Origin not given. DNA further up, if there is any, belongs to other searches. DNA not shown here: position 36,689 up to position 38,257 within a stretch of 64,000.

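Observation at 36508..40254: Cobalamin-riboswitch operon pairs a TonB-dependent receptor with an unknown surface protein (BtuG-like role?)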

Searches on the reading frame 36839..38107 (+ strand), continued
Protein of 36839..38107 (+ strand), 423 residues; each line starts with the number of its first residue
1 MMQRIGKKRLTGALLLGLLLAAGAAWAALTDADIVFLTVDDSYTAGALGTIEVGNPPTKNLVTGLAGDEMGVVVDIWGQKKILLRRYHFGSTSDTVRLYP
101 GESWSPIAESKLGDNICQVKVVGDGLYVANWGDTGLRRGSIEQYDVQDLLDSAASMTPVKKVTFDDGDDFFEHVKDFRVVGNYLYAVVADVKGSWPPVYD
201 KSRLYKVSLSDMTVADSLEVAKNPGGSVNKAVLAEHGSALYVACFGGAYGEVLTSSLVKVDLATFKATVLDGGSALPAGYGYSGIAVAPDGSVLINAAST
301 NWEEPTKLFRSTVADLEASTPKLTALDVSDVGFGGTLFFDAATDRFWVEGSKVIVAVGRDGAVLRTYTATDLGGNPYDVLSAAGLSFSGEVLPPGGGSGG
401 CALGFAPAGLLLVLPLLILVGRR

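Call 38: list_cluster_members(proteins=[P0005, P0006, P0007, P0008, P0009, P0011, P0012, P0013, P0027, P0032])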
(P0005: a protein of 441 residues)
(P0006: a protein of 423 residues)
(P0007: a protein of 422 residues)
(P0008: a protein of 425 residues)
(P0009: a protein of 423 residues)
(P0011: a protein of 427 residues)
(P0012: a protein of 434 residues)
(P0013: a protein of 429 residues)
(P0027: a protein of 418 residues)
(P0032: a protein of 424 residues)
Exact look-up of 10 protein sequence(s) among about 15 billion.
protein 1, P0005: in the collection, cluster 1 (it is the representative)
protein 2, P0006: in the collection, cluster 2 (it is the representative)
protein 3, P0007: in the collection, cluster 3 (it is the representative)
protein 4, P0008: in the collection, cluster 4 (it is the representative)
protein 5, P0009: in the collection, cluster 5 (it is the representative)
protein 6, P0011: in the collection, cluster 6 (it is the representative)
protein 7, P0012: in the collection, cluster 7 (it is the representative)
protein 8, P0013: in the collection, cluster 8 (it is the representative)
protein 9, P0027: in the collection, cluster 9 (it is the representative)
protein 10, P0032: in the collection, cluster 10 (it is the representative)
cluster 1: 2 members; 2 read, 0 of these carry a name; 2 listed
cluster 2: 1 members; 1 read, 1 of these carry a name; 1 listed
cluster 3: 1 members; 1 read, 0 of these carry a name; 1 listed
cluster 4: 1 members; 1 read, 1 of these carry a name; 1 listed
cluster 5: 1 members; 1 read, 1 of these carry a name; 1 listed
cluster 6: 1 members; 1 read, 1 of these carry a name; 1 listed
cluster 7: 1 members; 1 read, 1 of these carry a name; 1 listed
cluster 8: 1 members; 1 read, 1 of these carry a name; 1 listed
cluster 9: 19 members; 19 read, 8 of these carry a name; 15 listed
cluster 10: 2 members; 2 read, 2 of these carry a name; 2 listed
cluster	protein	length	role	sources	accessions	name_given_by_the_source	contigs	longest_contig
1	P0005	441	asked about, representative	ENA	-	-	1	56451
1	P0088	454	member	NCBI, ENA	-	-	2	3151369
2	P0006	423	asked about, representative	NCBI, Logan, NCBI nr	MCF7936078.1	MAG: hypothetical protein K9L28_07045 [Synergistales bacterium] | hypothetical protein [Synergistales bacterium]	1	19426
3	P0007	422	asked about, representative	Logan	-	-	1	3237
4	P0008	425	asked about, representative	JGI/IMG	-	hypothetical protein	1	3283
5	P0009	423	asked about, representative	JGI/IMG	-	hypothetical protein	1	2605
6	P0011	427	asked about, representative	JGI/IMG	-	hypothetical protein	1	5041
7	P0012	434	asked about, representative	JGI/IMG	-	Synergist-CTERM protein sorting domain-containing protein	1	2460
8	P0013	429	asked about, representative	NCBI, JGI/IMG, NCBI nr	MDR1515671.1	MAG: hypothetical protein LBS45_08250 [Synergistaceae bacterium] | hypothetical protein | hypothetical protein [Synergistaceae bacterium]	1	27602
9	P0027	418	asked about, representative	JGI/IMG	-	-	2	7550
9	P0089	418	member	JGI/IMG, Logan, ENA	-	hypothetical protein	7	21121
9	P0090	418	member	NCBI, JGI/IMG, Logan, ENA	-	hypothetical protein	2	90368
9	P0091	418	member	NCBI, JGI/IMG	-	hypothetical protein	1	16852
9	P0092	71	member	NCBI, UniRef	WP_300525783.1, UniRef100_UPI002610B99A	hypothetical protein, partial [Aminiphilus sp.] | hypothetical protein n=1 Tax=Aminiphilus sp. TaxID=1872488 RepID=UPI002610B99A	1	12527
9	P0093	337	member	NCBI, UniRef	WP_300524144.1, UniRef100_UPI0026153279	hypothetical protein, partial [Aminiphilus sp.] | hypothetical protein n=1 Tax=Aminiphilus sp. TaxID=1872488 RepID=UPI0026153279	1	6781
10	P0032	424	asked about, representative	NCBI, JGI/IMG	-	hypothetical protein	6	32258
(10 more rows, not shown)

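Call 39: find_encoding_contigs(protein=P0005, flank=6000, max_places=2)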
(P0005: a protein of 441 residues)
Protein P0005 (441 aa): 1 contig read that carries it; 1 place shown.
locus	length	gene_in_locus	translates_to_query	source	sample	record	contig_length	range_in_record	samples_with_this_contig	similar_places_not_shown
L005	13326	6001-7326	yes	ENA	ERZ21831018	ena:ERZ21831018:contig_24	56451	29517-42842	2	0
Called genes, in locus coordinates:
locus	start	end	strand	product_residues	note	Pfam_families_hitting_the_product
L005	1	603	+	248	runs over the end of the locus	PF00528:BPD_transp_1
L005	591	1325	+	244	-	PF00005:ABC_tran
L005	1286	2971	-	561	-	PF17651:Raco_middle, PF14574:RACo_C_ter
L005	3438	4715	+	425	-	PF06050:HGD-D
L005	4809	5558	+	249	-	PF01869:BcrAD_BadFG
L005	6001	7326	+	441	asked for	-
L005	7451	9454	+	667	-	PF07715:Plug, PF00593:TonB_dep_Rec_b-barrel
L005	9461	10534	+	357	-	-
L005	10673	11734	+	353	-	PF01032:FecCD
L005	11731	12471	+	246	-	PF00005:ABC_tran, PF13304:AAA_21 (faint)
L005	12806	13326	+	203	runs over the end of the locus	PF01618:MotA_ExbB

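Call 40: find_encoding_contigs(protein=P0006, flank=6000, max_places=2)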
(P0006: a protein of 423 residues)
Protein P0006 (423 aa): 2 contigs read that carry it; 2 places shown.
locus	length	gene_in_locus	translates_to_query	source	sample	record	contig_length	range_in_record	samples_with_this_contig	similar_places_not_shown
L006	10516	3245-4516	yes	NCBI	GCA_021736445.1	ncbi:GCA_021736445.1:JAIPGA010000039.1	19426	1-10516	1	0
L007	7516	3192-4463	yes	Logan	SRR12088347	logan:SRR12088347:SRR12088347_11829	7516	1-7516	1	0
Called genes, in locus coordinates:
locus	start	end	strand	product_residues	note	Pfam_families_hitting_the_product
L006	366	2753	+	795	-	PF13734:Inhibitor_I69, PF01640:Peptidase_C10, PF13620:CarboxypepD_reg, PF13715:CarbopepD_reg_2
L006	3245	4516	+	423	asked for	-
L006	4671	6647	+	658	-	PF07715:Plug, PF00593:TonB_dep_Rec_b-barrel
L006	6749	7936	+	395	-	PF01497:Peripla_BP_2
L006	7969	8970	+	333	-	PF01032:FecCD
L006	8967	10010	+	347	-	PF00005:ABC_tran, PF13304:AAA_21 (weak)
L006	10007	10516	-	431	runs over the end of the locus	PF13660:DUF4147, PF05161:MOFRL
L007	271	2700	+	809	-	PF13734:Inhibitor_I69, PF01640:Peptidase_C10, PF13620:CarboxypepD_reg, PF13715:CarbopepD_reg_2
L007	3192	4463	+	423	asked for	-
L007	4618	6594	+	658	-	PF07715:Plug, PF00593:TonB_dep_Rec_b-barrel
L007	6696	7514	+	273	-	?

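Call 41: find_encoding_contigs(protein=P0013, flank=6000, max_places=2)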
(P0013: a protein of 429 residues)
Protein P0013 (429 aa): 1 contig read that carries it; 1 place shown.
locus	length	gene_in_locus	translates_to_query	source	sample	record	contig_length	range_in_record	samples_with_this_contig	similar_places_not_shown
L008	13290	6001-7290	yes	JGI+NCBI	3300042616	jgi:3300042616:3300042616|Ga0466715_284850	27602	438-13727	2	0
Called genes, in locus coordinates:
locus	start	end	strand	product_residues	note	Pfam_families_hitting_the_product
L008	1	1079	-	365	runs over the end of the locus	PF00817:IMS, PF11798:IMS_HHH (weak), PF21999:IMS_HHH_1 (weak), PF11799:IMS_C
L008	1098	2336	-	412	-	-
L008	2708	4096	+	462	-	PF03616:Glt_symporter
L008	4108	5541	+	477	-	PF01546:Peptidase_M20, PF07687:M20_dimer (weak)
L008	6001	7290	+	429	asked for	-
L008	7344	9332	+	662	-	PF07715:Plug, PF00593:TonB_dep_Rec_b-barrel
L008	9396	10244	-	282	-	-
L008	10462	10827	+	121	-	PF00903:Glyoxalase, PF22677:Ble-like_N (weak), PF13669:Glyoxalase_4, PF18029:Glyoxalase_6 (weak)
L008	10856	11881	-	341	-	PF12833:HTH_18, PF00165:HTH_AraC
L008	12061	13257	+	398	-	PF07581:Glug (faint)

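Call 42: find_encoding_contigs(protein=P0032, flank=6000, max_places=2)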
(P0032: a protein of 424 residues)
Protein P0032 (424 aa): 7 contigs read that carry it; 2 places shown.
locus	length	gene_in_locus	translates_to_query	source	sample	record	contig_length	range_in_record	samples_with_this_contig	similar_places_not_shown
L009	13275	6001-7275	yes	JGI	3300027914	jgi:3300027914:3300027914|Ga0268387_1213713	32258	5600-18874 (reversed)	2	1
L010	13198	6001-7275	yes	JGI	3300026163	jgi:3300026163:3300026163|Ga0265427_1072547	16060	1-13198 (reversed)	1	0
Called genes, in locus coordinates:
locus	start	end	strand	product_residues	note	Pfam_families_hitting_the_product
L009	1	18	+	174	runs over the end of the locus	PF01252:Peptidase_A8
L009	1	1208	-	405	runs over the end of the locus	PF00989:PAS, PF13188:PAS_8 (weak), PF08448:PAS_4, PF13426:PAS_9 (weak), PF08447:PAS_3 (weak), PF02518:HATPase_c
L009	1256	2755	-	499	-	-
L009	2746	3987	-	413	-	PF10114:PocR, PF06580:His_kinase, PF02518:HATPase_c (weak)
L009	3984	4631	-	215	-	PF13248:Zn_ribbon_3 (faint), PF12773:DZR, PF13240:Zn_Ribbon_1 (weak)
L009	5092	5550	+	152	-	PF02283:CobU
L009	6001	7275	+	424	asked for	-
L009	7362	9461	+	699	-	PF07715:Plug, PF00593:TonB_dep_Rec_b-barrel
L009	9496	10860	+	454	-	PF01497:Peripla_BP_2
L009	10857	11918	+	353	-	PF01032:FecCD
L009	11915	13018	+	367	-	PF00005:ABC_tran, PF13304:AAA_21 (weak)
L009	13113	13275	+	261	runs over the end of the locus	PF01618:MotA_ExbB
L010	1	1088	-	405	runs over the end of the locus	PF00989:PAS, PF13188:PAS_8 (weak), PF08448:PAS_4, PF13426:PAS_9 (weak), PF08447:PAS_3 (weak), PF02518:HATPase_c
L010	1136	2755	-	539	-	PF00072:Response_reg, PF12833:HTH_18, PF00165:HTH_AraC (weak)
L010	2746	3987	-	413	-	PF10114:PocR, PF06580:His_kinase, PF02518:HATPase_c (weak)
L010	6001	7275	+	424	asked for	-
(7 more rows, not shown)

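Call 43: find_encoding_contigs(protein=P0027, flank=6000, max_places=2)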
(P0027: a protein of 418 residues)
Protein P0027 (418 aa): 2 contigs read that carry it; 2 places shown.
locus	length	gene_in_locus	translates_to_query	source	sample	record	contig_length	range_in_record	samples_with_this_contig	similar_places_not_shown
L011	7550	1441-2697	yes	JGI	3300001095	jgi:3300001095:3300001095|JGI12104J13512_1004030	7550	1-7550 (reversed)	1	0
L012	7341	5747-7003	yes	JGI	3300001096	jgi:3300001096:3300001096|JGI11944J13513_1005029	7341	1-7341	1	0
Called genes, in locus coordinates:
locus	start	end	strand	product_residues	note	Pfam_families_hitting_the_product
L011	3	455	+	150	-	?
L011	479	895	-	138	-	PF06249:EutQ (weak), PF07883:Cupin_2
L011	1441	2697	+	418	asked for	-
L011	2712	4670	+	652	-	PF07715:Plug, PF00593:TonB_dep_Rec_b-barrel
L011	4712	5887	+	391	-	PF01497:Peripla_BP_2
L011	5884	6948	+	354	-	PF01032:FecCD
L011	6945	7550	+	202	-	?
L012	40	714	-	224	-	-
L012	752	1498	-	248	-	PF00005:ABC_tran, PF02463:SMC_N (faint), PF09818:ABC_ATPase (faint), PF13304:AAA_21 (weak)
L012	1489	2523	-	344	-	PF01032:FecCD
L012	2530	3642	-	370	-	PF01497:Peripla_BP_2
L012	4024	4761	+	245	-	PF00392:GntR, PF07729:FCD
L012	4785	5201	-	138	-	PF06249:EutQ (weak), PF07883:Cupin_2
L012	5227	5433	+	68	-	-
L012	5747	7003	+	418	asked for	-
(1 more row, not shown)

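Call 57: predict_structure(alignment_id=A2)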
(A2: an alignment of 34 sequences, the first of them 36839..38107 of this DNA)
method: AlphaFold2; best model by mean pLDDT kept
length: 423 residues; sequences in the alignment: 34
mean_pLDDT: 88.6   pTM: 0.84
mean pLDDT of the five models: 88.6, 87.6, 87.4, 86.7, 86.0
residues with pLDDT >= 90: 300; 70-90: 77; 50-70: 29; < 50: 17
segments of 3 or more residues with pLDDT < 50: 1-3, 24-28, 397-405
pLDDT, mean of each block of 10 residues (from residue 1): 53 75 55 93 95 92 94 94 93 91 86 95 97 80 97 94 90 95 97 88 98 98 86 96 95 96 98 95 97 96 92 96 92 85 95 95 96 96 86 59 50 77 72
secondary structure, 60 per line:
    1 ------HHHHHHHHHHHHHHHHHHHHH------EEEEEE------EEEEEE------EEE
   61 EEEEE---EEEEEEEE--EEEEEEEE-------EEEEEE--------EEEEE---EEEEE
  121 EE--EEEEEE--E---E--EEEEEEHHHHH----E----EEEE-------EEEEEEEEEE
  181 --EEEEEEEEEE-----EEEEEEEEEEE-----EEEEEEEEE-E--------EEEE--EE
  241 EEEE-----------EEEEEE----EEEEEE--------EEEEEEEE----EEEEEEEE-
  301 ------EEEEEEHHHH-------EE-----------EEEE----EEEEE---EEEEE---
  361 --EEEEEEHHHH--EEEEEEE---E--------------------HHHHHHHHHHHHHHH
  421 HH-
elements in order: H7-27 E34-39 E46-51 E58-65 E69-76 E79-86 E94-99 E108-112 E116-122 E125-130 E140-145 H146-150 E160-163 E171-180 E183-192 E198-208 E214-222 E233-236 E239-244 E256-261 E266-271 E280-287 E292-299 E307-312 H313-316 E337-340 E345-349 E353-357 E363-368 H369-372 E375-381 H406-422

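Call 59: fold_search(model_id=the predicted structure, library=pdb)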
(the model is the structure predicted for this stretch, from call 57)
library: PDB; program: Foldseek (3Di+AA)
matches with E <= 10: 975; with E <= 0.001: 516
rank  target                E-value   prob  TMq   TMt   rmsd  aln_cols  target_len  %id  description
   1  8bai_B                3.7e-10  1.00  0.55  0.71   4.8       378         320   13  The surface-exposed lipo-protein of BtuG2 in complex with cyanocobalamin. (released 2023-10-25)
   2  3dsm                  4.8e-10  1.00  0.55  0.70   5.0       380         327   13  Crystal structure of the surface layer protein BACUNI_02894 from Bacteroides uniformis, Northeast Structural Genomics Co (released 2008-09-09)
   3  8ptd                  2.6e-09  1.00  0.56  0.67   5.3       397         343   15  The surface-exposed lipo-protein of BtuG1 in complex with cyanocobalamin. (released 2024-07-24)
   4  8bn0                  2.8e-09  1.00  0.56  0.67   4.8       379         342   13  Bacteroides thetaiotaomicron surface protein BT1954 bound to (released 2023-08-16)
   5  8ptf                  3.4e-09  1.00  0.57  0.69   5.2       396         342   14  The surface-exposed lipo-protein of BtuG2 in complex with cyanocobalamin. (released 2024-07-24)
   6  8bmx_D                3.7e-09  1.00  0.57  0.71   4.4       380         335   13  Bacteroides thetaiotaomicron B12 TonB dependent transporter in complex with a surface lipoprotein (released 2023-09-20)
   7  8okv_B                9.8e-09  1.00  0.58  0.72   4.1       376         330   13  lipoprotein BT2095 from Bacteroides thetaiotamicron bound to cyanocobalamin CnCbl (released 2023-09-20)
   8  9hqk_D                3.0e-08  1.00  0.59  0.65   5.3       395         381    9  Bacteroides fragilis lipoprotein XusB bound to ferrichrome (released 2025-09-17)
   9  3vgz_A                6.3e-08  1.00  0.49  0.63   4.6       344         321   11  Crystal structure of E. coli YncE (released 2011-11-16)
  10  8p97_B                1.1e-07  1.00  0.58  0.72   4.3       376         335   13  BtuB3G3 bound to cyanocobalamin with disordered EL8 (released 2023-08-16)
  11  2h3x_A                1.2e-07  1.00  0.50  0.58   6.0       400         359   11  Crystal Structure of an Electron Transfer Complex Between Aromatic Amine Dehydrogenase and Azurin from Alcaligenes Fae (released 2006-11-21)
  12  9qpq_D                1.4e-07  1.00  0.25  0.19  19.4       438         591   12  The structure of the COPI leaf bound to GOLPH3 (released 2025-10-22)
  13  4h5j_A                1.5e-07  1.00  0.44  0.53   6.2       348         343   13  Crystal Structure of the Guanine Nucleotide Exchange Factor Sec12 (P64 form) (released 2012-11-07)
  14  3wj9_B                1.7e-07  1.00  0.34  0.35  10.4       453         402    9  Crystal structure of the eukaryotic initiation factor (released 2014-03-12)
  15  2hxc_B                2.5e-07  1.00  0.51  0.58   6.4       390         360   12  Crystal structure of the benzylamine complex of aromatic amine dehydrogenase in N-semiquinone form (released 2006-09-26)
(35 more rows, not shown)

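Call 67: find_related_loci(query=A4, collection=metagenome_contigs, flank=4000)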
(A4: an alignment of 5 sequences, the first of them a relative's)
Query A4 (429 aa) in metagenome_contigs; peptide patterns used: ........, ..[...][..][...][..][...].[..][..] (x = any residue, [..] = any of these).
368 stretches matched a pattern; 1 encode a relative of the query (tblastn E <= 1e-3); 1 distinct loci.
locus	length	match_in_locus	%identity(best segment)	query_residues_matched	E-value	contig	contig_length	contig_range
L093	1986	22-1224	26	22-429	2e-24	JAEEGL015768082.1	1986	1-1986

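Call 68: list_cluster_members(proteins=[P0014, P0016, P0020, P0031, P0043, P0015, P0018, P0023, P0010, P0034])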
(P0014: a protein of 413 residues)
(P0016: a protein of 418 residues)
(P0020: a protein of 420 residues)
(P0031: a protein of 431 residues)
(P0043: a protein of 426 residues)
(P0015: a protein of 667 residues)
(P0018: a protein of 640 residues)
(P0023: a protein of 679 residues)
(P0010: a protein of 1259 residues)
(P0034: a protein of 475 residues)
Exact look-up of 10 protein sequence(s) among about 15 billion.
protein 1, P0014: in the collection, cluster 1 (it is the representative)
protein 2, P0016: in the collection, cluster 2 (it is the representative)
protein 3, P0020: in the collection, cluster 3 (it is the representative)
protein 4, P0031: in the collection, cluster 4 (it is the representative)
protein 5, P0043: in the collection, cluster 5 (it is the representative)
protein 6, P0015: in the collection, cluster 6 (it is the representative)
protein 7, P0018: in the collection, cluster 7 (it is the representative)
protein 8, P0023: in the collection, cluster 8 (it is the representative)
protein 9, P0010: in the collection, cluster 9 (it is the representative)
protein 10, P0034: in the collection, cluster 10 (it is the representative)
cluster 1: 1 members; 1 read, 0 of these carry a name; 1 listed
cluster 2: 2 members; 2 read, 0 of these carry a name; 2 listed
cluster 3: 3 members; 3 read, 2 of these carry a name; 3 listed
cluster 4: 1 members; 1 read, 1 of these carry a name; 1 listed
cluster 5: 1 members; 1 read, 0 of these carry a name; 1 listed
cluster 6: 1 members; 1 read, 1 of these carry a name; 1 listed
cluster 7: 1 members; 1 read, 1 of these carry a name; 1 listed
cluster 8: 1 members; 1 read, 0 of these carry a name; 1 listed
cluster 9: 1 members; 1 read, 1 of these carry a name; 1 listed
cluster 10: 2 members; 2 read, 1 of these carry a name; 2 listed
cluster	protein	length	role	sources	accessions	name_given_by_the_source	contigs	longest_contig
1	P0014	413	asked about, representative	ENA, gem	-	-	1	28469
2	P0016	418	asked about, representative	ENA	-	-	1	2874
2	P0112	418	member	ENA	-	-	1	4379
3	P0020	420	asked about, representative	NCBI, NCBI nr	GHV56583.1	hypothetical protein FACS1894216_20600 [Synergistales bacterium]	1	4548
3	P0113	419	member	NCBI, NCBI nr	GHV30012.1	hypothetical protein FACS1894167_10210 [Synergistales bacterium]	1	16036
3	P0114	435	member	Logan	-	-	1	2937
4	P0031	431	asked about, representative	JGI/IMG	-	Synergist-CTERM protein sorting domain-containing protein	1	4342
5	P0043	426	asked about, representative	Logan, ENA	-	-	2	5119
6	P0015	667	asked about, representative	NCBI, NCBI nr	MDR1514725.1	MAG: hypothetical protein LBS45_03445, partial [Synergistaceae bacterium] | hypothetical protein [Synergistaceae bacterium]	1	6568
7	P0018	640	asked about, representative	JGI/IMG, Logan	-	hypothetical protein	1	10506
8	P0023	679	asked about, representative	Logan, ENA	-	-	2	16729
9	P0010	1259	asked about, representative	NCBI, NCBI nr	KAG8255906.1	hypothetical protein J6590_080961 [Homalodisca vitripennis]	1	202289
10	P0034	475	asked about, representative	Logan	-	-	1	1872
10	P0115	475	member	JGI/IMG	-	hypothetical protein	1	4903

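Call 69: find_encoding_contigs(protein=P0014, flank=5000, max_places=1)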
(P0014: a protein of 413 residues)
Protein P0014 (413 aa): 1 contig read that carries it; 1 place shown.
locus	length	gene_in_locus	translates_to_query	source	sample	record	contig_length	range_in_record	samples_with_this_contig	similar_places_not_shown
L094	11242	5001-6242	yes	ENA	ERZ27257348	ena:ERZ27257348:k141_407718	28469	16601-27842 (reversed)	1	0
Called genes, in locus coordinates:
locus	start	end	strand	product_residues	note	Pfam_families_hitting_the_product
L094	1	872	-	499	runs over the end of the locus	?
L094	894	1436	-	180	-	PF01467:CTP_transf_like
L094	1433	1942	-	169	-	PF03602:Cons_hypoth95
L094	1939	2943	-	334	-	PF02390:Methyltransf_4, PF13649:Methyltransf_25 (weak)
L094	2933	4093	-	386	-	PF13477:Glyco_trans_4_2, PF13439:Glyco_transf_4, PF13579:Glyco_trans_4_4, PF00534:Glycos_transf_1, PF13692:Glyco_trans_1_4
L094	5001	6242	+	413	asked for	-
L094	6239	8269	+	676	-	PF07715:Plug, PF00593:TonB_dep_Rec_b-barrel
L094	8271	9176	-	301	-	PF00892:EamA, PF03151:TPT, PF00892:EamA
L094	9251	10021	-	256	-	PF00005:ABC_tran, PF02463:SMC_N (weak), PF13304:AAA_21 (faint)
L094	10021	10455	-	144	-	PF00950:ABC-3 (weak), PF01032:FecCD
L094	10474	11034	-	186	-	PF01032:FecCD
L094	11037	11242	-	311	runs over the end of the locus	PF01497:Peripla_BP_2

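Call 70: find_encoding_contigs(protein=P0023, flank=5000, max_places=1)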
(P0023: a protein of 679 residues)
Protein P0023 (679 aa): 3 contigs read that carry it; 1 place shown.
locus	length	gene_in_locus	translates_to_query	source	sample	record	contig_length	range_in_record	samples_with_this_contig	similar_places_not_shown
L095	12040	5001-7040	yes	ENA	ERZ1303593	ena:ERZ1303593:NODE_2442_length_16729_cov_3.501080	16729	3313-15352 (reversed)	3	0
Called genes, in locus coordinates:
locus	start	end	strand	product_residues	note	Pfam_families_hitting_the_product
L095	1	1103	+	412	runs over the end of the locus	-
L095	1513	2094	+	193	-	PF13958:ToxN_toxin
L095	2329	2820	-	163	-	PF04542:Sigma70_r2, PF00196:GerE (weak), PF08281:Sigma70_r4_2 (weak)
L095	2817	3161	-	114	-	PF08291:Peptidase_M15_3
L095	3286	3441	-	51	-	PF12841:YvrJ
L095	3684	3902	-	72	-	PF11148:DUF2922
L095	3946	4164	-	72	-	PF07872:DUF1659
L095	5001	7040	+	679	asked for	-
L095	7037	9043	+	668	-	PF07715:Plug, PF00593:TonB_dep_Rec_b-barrel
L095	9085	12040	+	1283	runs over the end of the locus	PF21764:Invasin_D4 (faint), PF22359:Big-like (faint), PF02368:Big_2, PF26918:Ig_Eae (faint), PF02368:Big_2, PF26182:Ig_NUP210_5th (weak), PF02368:Big_2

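Call 71: find_encoding_contigs(protein=P0018, flank=5000, max_places=1)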
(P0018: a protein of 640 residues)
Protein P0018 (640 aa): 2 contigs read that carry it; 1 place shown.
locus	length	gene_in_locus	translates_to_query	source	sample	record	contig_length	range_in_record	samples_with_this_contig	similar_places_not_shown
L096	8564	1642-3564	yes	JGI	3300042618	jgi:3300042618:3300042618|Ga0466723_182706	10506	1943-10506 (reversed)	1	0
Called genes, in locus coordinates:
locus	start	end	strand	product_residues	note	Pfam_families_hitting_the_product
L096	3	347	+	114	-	?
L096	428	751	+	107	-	-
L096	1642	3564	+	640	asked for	-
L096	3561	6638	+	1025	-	-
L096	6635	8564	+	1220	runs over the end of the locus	-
